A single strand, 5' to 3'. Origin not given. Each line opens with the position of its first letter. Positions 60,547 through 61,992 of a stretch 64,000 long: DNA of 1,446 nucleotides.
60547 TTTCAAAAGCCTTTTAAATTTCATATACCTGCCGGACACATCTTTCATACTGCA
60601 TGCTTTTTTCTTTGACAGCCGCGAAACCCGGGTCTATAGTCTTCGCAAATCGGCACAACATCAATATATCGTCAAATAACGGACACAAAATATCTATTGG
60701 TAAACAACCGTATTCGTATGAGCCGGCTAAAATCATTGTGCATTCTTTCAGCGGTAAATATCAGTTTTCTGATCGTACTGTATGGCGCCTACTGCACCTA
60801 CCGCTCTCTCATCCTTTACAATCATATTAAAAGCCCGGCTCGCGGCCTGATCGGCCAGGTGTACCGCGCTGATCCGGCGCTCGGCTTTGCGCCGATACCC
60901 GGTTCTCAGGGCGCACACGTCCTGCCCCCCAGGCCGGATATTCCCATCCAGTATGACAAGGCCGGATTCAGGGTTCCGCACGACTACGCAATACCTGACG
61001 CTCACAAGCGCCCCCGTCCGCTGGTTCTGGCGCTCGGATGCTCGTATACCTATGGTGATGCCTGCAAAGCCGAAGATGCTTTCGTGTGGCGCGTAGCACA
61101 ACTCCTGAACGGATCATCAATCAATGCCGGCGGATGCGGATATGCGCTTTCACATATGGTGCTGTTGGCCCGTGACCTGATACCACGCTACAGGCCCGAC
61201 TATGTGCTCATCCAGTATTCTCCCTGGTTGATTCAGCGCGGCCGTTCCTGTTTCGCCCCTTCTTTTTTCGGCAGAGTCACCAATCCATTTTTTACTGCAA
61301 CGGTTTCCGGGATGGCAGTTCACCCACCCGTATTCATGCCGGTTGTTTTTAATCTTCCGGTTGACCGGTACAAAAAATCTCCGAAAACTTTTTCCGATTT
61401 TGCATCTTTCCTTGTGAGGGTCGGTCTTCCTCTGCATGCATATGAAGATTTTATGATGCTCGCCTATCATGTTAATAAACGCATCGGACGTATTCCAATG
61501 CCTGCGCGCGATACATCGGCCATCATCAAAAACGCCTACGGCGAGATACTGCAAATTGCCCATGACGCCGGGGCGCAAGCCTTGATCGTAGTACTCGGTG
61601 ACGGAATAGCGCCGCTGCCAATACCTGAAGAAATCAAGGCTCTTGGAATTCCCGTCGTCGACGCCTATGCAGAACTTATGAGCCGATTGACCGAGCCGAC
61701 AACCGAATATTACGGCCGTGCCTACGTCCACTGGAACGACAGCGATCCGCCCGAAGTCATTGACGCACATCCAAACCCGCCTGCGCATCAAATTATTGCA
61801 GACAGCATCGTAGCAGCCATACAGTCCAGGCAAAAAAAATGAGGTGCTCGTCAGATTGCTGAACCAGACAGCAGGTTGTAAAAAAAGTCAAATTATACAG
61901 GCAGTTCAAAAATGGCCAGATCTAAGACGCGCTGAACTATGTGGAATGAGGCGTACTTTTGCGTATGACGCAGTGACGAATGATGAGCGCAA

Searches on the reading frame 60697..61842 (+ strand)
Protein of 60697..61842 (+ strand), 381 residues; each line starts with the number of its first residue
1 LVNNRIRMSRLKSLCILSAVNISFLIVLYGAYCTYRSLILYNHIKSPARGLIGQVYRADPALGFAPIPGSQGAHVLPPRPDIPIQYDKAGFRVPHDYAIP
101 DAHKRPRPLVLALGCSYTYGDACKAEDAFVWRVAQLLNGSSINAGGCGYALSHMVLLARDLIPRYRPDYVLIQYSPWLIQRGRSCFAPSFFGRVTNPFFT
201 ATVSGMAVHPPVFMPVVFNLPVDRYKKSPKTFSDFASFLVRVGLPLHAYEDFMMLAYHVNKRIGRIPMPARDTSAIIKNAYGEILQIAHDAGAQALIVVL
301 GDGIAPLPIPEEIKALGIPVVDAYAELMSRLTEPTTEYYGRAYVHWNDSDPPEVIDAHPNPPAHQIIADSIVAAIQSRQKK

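Call 64: search_protein_families(library=pfam, proteins=[window:60697-61842:+], max_evalue=0.00001)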
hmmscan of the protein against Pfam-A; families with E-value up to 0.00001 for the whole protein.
window:60697-61842:+ (381 aa): 0 families

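Call 66: search_protein_families(library=pfam, proteins=[window:60697-61842:+], max_evalue=1)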
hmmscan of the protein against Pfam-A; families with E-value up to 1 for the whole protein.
window:60697-61842:+ (381 aa): 1 family
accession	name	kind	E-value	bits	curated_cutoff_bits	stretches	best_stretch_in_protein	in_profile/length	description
PF13472.12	Lipase_GDSL_2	-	0.0018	19.2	32.9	0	274-366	82-178/178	GDSL-like Lipase/Acylhydrolase family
